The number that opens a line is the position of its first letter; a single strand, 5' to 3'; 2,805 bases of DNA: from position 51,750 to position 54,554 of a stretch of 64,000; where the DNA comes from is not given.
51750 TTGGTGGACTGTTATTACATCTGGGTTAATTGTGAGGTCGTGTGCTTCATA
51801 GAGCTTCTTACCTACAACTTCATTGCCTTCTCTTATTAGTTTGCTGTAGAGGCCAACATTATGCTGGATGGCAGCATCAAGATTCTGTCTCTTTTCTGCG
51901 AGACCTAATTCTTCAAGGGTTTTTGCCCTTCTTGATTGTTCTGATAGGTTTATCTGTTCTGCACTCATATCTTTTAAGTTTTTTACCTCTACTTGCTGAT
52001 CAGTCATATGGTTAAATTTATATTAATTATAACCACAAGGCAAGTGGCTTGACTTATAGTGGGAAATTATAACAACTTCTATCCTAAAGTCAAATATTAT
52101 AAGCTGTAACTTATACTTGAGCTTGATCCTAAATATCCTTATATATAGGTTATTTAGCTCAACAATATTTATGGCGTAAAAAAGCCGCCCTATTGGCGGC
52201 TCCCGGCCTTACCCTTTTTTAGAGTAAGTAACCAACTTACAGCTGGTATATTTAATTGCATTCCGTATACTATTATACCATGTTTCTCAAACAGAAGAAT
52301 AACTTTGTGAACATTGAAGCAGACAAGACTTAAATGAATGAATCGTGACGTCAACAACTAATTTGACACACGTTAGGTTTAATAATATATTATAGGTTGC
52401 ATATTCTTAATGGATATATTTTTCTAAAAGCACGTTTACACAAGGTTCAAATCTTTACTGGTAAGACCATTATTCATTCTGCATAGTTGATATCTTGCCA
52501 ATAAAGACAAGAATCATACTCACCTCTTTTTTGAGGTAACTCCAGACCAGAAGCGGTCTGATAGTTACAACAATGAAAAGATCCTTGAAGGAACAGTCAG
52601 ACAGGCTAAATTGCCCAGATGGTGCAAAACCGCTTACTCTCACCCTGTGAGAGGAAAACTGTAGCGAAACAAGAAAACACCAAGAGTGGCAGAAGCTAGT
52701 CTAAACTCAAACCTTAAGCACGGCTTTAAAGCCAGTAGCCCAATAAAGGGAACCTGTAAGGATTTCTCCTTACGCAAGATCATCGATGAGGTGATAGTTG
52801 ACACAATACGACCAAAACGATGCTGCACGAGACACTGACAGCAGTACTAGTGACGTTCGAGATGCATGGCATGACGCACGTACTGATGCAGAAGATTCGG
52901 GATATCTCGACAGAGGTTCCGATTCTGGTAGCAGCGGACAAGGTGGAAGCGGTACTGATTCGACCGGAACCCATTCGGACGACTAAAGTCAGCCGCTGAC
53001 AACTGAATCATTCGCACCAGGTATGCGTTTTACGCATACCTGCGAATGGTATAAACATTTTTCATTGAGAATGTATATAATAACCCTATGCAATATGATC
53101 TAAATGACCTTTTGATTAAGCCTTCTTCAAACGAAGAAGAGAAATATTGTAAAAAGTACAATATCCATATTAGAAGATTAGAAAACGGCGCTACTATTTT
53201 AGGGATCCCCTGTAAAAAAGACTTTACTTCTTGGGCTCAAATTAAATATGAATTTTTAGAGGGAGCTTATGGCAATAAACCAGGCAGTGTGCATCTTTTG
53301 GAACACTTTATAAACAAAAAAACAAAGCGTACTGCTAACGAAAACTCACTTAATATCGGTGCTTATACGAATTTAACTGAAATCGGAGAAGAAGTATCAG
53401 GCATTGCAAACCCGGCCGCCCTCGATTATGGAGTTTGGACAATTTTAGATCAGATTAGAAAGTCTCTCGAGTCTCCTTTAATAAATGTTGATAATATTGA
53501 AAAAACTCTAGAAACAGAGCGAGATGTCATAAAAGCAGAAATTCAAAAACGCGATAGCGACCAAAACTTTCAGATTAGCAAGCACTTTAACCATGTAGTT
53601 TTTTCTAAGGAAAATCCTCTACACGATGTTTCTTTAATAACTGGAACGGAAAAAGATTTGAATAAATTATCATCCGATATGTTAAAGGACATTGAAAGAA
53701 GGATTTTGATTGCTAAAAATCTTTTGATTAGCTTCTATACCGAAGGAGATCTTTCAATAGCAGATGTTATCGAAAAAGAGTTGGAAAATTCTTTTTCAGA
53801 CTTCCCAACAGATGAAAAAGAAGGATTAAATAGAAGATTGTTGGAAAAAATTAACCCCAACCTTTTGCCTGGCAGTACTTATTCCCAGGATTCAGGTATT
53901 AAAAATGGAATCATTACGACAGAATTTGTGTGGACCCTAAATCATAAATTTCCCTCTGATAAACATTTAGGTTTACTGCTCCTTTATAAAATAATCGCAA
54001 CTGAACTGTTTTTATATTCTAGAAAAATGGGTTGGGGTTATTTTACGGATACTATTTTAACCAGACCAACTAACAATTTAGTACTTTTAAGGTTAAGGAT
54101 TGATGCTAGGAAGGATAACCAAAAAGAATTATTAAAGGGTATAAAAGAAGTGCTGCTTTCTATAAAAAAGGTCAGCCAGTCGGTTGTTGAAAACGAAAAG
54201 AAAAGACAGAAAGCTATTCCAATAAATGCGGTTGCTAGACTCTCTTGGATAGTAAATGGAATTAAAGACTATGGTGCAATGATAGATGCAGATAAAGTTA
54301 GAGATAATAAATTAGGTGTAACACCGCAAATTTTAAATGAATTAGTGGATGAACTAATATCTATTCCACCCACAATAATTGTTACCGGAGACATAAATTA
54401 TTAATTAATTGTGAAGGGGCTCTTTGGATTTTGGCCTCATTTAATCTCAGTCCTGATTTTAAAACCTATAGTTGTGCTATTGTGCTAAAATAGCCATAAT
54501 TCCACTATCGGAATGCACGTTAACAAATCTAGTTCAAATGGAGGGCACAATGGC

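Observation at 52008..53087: A ~1-kb ORF-poor gap with a GC-rich, hairpin-dense core and a minus-strand intrinsic terminator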

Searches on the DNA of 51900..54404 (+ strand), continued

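Call 84: search_with_rna_model(model_id=R1, sources=[window, L012, L040], max_evalue=0.00001, make_alignment=true)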
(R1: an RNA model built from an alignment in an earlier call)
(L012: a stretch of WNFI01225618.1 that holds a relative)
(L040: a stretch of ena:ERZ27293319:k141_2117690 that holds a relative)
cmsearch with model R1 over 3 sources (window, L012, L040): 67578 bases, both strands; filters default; matches with E-value up to 0.00001: 3.
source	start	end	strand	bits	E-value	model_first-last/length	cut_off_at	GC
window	52578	52783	+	272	7.5e-69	1-206/206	no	0.45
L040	732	927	+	43.9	6.2e-10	1-206/206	no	0.34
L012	167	362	+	42.2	1.8e-09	1-206/206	no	0.33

Alignment A14: 3 matches aligned to the model, 213 columns, each read 5' to 3' on its own strand. Consensus structure (alignment columns), stored with it:
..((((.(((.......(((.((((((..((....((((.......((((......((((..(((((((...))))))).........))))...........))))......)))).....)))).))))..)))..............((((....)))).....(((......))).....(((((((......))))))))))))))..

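Call 86: build_rna_model(alignment_id=A14)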
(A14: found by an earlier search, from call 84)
Model R2 built from alignment A14 (3 sequences, 213 columns); structure: stored with the alignment.
model positions 200; base pairs 48; branch points 3; effective number of sequences 1.19; information 0.59 bits per position. Calibrated on 0.2 Mb of random sequence (short: E-values are rough).
structure used (alignment columns):
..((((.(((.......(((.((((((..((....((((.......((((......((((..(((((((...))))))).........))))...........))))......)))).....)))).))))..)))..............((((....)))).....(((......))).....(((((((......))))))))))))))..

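Call 87: search_with_rna_model(model_id=R2, sources=[window, L002, L003, L005, L006, L007, L008, L009, L010, L011, L012, L013, L014, L015, L016, L017, L018, L019, L020, L021, L022, L024, L027, L040], max_evalue=5, make_alignment=false, show_alignments=5)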
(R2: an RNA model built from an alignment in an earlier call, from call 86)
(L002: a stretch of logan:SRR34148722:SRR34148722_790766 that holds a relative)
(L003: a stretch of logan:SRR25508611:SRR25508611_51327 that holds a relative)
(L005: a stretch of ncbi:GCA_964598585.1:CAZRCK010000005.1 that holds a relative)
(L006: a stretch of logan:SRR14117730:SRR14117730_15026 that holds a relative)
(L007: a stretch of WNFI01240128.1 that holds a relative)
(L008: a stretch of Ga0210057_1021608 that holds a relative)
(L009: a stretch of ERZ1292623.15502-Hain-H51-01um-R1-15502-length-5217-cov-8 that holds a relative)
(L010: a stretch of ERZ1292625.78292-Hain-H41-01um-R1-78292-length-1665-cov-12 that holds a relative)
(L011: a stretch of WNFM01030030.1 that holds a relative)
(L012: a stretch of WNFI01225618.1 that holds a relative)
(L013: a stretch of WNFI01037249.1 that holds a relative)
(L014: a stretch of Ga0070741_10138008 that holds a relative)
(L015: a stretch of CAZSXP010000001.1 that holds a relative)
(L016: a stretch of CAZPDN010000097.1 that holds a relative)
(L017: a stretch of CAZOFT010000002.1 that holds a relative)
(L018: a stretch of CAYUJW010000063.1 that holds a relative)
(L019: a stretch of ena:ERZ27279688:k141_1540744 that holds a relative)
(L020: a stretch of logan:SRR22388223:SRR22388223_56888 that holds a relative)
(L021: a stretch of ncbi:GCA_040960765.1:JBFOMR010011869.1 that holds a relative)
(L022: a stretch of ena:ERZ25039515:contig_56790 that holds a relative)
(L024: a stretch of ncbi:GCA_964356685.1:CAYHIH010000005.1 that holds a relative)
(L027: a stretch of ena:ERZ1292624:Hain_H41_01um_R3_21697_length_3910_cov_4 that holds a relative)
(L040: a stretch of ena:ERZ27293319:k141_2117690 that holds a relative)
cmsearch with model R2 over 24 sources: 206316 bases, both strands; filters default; matches with E-value up to 5: 13.
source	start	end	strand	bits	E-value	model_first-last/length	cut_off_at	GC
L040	732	927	+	204.6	1.4e-46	1-200/200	no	0.34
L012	167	362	+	202.8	3.9e-46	1-200/200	no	0.33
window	52578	52783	+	192.9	8.8e-44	1-200/200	no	0.45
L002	5181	5310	+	16.6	0.1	1-200/200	no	0.35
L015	9011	9136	-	15.2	0.22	1-200/200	no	0.31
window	1232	1336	-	14.6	0.3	1-200/200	no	0.38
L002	6389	6445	+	14.1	0.39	47-105/200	no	0.25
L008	2761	2901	+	12.8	0.81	1-200/200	no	0.3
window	21247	21340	+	12.4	1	1-200/200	no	0.3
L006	2663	2741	+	11.4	1.8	31-114/200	no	0.39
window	6994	7065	-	11.3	1.8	30-115/200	no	0.44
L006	3555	3580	+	10.7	2.6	1-200/200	no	0.23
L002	5936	5966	+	9.8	4.1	1-200/200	no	0.19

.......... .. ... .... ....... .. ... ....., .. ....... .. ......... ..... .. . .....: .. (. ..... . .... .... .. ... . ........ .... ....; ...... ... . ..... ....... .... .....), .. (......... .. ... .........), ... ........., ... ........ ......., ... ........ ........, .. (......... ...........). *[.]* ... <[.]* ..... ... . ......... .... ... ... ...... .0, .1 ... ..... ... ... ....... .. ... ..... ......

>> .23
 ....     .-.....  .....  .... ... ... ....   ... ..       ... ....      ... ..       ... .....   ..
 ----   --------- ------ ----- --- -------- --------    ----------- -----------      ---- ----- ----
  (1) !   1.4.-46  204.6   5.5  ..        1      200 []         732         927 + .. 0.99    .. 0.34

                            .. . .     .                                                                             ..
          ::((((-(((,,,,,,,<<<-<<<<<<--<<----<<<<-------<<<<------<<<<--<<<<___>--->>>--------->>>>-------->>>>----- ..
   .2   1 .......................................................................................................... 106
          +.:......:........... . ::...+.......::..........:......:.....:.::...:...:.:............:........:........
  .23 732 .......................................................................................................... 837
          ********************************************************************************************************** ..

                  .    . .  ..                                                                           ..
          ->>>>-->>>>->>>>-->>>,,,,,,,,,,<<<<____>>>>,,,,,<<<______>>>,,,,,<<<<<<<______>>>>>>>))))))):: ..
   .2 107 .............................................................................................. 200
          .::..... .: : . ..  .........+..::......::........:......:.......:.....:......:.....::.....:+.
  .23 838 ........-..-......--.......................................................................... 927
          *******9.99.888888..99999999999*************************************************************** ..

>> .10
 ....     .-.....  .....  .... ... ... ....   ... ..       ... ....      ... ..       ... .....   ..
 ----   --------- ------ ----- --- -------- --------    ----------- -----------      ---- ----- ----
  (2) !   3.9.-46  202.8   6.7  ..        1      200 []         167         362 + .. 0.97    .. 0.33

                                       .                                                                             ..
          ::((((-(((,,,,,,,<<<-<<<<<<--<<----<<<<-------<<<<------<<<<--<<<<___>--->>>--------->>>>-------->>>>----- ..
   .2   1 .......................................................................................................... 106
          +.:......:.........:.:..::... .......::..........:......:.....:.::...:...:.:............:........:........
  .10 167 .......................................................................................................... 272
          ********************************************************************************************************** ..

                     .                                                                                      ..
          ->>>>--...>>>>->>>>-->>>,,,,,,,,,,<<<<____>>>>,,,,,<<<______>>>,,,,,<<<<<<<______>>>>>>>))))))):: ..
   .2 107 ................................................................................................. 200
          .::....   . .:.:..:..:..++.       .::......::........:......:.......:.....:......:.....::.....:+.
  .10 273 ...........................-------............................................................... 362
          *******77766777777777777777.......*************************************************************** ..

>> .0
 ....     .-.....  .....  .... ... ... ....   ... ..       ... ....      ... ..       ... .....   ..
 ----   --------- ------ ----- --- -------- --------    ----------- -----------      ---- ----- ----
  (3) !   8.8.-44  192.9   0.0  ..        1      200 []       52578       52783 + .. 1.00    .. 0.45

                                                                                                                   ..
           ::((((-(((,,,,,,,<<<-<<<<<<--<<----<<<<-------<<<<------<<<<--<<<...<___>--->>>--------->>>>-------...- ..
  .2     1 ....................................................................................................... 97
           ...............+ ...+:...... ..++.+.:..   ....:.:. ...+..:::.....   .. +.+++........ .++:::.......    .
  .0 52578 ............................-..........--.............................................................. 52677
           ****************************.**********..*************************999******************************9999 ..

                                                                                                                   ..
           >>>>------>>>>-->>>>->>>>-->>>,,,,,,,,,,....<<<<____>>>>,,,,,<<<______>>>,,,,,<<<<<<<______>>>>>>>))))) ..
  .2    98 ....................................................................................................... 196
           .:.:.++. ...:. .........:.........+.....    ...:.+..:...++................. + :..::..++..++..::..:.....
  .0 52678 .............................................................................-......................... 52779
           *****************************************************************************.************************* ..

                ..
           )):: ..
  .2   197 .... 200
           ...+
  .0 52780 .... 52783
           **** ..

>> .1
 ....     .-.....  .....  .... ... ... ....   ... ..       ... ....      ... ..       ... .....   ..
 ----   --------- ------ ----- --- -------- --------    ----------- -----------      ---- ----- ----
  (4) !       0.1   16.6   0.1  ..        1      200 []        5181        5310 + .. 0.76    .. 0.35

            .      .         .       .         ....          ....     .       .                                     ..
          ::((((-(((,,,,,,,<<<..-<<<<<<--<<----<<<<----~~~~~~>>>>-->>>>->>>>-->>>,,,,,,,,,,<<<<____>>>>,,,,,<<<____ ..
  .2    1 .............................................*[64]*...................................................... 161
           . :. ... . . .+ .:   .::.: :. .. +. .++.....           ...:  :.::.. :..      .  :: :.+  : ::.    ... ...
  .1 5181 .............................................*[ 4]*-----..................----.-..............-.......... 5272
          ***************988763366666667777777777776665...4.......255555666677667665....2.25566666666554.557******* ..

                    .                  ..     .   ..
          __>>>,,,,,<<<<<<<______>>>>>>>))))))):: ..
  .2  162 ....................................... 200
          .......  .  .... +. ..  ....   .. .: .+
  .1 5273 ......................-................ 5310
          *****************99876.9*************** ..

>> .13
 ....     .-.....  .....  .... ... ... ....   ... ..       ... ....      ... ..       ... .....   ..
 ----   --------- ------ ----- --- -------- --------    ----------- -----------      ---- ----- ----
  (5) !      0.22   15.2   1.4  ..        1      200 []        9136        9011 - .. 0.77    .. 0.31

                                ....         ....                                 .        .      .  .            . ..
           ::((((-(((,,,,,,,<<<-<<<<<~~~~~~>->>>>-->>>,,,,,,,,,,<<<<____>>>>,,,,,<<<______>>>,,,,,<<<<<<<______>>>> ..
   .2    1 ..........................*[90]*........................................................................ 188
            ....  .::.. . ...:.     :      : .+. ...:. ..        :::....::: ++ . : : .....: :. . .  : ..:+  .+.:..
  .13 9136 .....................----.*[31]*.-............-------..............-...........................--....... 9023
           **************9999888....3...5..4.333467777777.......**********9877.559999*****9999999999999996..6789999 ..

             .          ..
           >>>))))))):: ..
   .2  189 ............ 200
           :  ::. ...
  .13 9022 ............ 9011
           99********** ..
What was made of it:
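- L006 and L002 are placed correctly by model R2, but at E 1.8 and 0.1, which is the noise level (call 87).
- Tried and rejected: R2 did not lift L006 or L002 to significance (call 87).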

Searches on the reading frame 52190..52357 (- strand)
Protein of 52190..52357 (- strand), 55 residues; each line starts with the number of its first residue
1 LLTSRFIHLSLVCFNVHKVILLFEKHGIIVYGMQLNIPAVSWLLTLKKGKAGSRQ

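Call 8: search_protein_families(library=pfam, proteins=[window:52190-52357:-], max_evalue=0.1)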
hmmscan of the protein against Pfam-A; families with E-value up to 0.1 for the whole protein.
window:52190-52357:- (55 aa): 0 families
